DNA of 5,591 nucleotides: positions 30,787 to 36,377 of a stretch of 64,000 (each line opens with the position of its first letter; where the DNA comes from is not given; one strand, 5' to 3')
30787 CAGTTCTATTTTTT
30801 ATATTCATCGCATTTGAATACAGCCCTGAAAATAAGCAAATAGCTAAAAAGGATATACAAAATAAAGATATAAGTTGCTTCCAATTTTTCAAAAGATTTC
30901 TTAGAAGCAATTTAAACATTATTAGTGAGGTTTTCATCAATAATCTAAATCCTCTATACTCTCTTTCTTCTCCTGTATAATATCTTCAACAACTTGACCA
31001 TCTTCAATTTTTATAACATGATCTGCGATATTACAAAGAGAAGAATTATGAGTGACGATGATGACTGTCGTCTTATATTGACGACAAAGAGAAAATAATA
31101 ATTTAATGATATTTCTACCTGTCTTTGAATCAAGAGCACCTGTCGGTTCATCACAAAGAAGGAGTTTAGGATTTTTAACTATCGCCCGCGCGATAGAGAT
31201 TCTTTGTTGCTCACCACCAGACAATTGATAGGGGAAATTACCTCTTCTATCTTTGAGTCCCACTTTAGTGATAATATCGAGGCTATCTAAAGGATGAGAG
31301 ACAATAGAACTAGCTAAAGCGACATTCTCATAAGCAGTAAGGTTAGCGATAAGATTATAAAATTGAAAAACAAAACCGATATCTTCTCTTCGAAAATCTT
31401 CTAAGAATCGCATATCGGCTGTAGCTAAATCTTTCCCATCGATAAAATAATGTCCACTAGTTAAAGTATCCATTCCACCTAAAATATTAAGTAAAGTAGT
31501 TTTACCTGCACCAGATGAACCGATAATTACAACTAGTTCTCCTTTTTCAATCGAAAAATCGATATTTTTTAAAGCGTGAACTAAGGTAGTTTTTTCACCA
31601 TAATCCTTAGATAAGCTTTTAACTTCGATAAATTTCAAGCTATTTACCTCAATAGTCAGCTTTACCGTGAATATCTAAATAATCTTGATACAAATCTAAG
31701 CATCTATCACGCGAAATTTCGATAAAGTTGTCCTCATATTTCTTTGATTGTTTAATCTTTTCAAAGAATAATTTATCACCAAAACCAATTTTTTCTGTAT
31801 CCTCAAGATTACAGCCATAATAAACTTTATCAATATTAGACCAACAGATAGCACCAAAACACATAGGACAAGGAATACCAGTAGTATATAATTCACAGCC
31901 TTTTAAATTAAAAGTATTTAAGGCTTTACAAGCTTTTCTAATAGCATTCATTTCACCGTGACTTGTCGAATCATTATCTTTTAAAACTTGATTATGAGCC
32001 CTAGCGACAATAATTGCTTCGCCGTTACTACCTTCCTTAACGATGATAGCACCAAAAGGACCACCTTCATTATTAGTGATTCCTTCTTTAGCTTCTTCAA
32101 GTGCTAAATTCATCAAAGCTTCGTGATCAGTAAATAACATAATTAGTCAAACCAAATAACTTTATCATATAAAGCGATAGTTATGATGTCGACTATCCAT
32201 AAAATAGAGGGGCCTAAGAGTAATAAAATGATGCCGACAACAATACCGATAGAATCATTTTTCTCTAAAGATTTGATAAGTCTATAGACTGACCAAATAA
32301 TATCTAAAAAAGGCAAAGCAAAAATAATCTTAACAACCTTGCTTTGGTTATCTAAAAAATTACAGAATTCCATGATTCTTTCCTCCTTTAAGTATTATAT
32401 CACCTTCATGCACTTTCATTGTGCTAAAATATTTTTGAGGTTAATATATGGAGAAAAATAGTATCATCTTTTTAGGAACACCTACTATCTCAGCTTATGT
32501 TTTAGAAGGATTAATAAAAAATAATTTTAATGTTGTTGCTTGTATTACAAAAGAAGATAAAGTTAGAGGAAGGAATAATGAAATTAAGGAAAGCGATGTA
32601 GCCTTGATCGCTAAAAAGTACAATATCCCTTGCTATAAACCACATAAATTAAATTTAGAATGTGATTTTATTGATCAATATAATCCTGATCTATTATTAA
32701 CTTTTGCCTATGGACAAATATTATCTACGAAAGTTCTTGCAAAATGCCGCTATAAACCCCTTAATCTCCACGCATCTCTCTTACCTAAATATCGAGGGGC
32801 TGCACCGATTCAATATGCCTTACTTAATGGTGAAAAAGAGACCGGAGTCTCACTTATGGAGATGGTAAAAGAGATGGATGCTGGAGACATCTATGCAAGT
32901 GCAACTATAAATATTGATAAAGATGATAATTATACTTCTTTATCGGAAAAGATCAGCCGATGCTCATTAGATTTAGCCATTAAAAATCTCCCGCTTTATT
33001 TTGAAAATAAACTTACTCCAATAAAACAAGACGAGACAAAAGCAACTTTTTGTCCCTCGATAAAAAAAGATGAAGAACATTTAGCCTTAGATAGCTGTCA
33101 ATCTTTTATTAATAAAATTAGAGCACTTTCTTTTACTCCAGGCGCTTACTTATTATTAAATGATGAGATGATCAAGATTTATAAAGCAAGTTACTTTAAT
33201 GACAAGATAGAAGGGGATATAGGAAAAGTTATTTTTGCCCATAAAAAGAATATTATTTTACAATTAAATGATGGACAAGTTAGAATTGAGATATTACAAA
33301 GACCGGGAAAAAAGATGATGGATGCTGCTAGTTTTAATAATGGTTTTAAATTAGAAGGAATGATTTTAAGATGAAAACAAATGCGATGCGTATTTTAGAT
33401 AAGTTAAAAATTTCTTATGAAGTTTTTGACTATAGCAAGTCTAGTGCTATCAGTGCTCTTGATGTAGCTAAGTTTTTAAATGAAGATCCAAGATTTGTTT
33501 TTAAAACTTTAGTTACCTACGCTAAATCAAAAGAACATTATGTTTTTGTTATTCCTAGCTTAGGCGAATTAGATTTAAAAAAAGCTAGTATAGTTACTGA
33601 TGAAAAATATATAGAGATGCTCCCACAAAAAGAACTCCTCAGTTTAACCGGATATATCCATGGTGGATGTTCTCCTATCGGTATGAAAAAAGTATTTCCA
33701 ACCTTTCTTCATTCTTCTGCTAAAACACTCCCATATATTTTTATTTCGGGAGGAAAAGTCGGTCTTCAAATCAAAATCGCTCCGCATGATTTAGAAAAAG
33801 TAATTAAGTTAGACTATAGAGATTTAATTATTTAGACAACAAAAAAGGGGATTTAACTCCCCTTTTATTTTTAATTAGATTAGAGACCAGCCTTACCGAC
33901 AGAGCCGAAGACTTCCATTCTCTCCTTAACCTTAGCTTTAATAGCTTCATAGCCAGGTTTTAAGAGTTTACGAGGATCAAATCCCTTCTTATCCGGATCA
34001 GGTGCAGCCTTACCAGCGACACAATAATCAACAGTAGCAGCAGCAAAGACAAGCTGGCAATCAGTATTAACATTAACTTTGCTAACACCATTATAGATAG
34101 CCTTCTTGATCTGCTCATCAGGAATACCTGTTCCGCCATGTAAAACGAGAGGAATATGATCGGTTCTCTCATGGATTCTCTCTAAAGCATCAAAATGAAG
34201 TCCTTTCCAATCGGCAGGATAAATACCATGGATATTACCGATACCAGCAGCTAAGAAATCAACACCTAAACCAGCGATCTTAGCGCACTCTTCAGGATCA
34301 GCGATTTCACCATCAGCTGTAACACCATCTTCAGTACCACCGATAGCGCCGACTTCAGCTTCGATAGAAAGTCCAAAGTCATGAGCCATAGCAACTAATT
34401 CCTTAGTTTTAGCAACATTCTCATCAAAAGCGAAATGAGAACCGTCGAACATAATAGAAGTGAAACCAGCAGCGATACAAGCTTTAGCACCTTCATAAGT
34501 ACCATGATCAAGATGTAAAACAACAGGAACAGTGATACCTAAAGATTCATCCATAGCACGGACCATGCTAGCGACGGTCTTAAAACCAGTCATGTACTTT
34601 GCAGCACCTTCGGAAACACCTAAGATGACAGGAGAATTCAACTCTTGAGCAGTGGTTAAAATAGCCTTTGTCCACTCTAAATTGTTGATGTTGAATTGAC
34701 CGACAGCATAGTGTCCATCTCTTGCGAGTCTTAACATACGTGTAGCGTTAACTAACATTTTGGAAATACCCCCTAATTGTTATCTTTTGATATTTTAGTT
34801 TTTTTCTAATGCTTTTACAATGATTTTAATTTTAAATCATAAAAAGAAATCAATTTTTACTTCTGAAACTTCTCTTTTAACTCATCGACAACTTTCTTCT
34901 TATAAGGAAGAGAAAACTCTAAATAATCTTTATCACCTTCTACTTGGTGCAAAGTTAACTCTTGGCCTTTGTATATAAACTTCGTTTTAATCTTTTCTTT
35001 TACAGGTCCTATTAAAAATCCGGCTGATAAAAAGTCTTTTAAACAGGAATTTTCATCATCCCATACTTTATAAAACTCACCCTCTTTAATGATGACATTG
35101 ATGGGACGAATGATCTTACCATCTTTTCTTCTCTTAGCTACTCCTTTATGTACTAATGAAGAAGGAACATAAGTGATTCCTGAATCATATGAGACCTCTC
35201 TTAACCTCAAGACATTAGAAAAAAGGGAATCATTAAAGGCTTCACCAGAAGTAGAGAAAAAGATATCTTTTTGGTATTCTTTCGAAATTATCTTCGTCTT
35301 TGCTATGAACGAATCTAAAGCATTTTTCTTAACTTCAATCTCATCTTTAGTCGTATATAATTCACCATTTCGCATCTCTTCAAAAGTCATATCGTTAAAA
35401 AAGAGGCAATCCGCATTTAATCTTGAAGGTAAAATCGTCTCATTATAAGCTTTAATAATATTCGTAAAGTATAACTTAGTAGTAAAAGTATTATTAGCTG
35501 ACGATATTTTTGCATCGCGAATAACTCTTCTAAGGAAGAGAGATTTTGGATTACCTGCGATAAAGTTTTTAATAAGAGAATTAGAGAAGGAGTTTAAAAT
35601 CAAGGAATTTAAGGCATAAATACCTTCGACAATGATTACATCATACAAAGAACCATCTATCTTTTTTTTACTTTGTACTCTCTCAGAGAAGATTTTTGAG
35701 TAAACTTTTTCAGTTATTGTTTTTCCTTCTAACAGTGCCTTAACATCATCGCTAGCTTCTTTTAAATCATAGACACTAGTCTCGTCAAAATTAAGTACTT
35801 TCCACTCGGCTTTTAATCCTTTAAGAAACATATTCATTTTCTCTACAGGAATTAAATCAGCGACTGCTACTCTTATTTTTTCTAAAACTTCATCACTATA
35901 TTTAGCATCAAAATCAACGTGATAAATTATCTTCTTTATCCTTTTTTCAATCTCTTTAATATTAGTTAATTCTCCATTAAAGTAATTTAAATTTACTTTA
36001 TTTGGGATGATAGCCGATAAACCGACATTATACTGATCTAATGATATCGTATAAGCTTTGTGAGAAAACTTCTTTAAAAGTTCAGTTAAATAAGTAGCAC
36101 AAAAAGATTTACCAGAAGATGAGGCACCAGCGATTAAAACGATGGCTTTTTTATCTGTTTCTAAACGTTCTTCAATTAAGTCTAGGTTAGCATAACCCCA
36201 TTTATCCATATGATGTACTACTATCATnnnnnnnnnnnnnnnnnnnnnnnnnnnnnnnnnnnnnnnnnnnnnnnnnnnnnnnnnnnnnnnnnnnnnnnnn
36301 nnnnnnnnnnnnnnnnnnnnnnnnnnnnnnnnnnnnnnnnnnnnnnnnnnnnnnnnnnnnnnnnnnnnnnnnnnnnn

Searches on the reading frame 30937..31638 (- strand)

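Call 55: search_protein_families(library=pfam, proteins=[window:30937-31638:-], max_evalue=0.001)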
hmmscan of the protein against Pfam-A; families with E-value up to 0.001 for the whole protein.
window:30937-31638:- (233 aa): 9 families
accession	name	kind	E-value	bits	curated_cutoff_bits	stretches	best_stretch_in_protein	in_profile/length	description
PF00005.33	ABC_tran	-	3.2e-34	118.9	25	1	23-166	1-136/137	ABC transporter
PF13304.12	AAA_21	-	1.4e-10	42.1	27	1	35-100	1-69/304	AAA domain, putative AbiEii toxin, Type IV TA system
PF02463.25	SMC_N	-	5.4e-06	26.4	40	1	63-212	110-212/220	RecF/RecN/SMC N terminal domain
PF03193.22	RsgA_GTPase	-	0.00017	21.9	30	1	22-59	96-132/174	RsgA GTPase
PF01695.23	IstB_IS21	-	0.00023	21.2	24.1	0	18-68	78-128/238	IstB-like ATP binding protein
PF09818.15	ABC_ATPase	-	0.00025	20.6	23.2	0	28-53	75-99/283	P-loop domain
PF13175.12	AAA_15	-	0.00029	21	32.1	0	25-54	16-44/374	AAA ATPase domain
PF13481.12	AAA_25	-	0.00031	20.8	27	0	30-50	30-50/195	AAA domain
PF13476.12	AAA_23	-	0.00044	21.4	27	1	24-53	13-39/201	AAA domain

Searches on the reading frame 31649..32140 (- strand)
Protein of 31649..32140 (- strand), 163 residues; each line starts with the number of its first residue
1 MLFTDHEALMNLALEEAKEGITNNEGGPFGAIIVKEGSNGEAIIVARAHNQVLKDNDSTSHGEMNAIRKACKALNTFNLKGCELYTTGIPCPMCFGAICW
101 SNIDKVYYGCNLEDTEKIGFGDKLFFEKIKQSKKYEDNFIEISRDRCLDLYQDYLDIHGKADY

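Call 57: search_protein_families(library=pfam, proteins=[window:31649-32140:-], max_evalue=0.0001)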
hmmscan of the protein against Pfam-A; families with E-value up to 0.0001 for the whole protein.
window:31649-32140:- (163 aa): 2 families
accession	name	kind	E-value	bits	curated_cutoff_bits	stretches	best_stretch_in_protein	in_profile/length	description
PF00383.29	dCMP_cyt_deam_1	-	1.7e-25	89.3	25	1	5-110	3-102/102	Cytidine and deoxycytidylate deaminase zinc-binding region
PF14437.12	MafB19-deam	-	1.1e-21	77.7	27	1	5-144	2-135/142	MafB19-like deaminase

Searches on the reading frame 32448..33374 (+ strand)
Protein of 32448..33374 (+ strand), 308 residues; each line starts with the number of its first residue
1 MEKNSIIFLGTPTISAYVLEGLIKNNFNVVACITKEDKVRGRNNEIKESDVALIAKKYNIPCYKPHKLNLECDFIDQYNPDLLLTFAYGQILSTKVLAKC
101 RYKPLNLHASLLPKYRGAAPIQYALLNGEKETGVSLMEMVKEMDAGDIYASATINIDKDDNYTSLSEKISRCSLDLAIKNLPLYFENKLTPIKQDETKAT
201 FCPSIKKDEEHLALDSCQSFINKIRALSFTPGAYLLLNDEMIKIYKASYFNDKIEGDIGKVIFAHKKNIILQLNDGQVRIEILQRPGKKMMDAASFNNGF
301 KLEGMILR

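Call 57: search_protein_families(library=pfam, proteins=[window:32448-33374:+], max_evalue=0.0001)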
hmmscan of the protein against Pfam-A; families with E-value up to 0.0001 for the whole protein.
window:32448-33374:+ (308 aa): 2 families
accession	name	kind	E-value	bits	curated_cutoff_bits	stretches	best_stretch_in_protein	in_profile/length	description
PF00551.24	Formyl_trans_N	-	3.1e-34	118.7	26.1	1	6-170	3-170/181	Formyl transferase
PF02911.23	Formyl_trans_C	-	3e-18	66.3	21.1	1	205-300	2-99/100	Formyl transferase, C-terminal domain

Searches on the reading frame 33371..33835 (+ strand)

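Call 57: search_protein_families(library=pfam, proteins=[window:33371-33835:+], max_evalue=0.0001)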
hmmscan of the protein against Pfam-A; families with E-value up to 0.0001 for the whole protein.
window:33371-33835:+ (154 aa): 1 family
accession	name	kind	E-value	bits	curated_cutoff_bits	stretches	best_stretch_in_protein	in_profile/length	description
PF04073.20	tRNA_edit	-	6.5e-20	71.9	25.5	1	29-143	7-122/123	Aminoacyl-tRNA editing domain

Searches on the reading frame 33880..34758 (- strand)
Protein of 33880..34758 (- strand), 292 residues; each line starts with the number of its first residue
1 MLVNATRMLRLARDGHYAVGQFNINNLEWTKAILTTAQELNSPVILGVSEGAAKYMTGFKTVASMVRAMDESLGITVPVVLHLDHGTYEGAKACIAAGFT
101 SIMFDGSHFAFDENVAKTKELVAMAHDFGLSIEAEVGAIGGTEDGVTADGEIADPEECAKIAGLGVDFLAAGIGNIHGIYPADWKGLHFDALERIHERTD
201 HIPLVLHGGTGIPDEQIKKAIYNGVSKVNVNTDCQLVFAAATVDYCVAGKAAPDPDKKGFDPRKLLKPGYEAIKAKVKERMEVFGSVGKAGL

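Call 57: search_protein_families(library=pfam, proteins=[window:33880-34758:-], max_evalue=0.0001)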
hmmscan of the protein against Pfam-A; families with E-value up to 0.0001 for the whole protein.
window:33880-34758:- (292 aa): 1 family
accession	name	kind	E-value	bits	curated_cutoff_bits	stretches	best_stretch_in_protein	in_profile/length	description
PF01116.26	F_bP_aldolase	-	7.2e-100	334.5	25.5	1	3-289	1-277/277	Fructose-bisphosphate aldolase class-II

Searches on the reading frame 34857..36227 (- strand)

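Call 57: search_protein_families(library=pfam, proteins=[window:34857-36227:-], max_evalue=0.0001)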
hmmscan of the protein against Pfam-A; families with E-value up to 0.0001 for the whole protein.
window:34857-36227:- (456 aa): 1 family
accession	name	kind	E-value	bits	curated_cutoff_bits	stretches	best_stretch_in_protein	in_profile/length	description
PF00485.24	PRK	-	2.2e-07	31.3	22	1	139-273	55-184/196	Phosphoribulokinase / Uridine kinase family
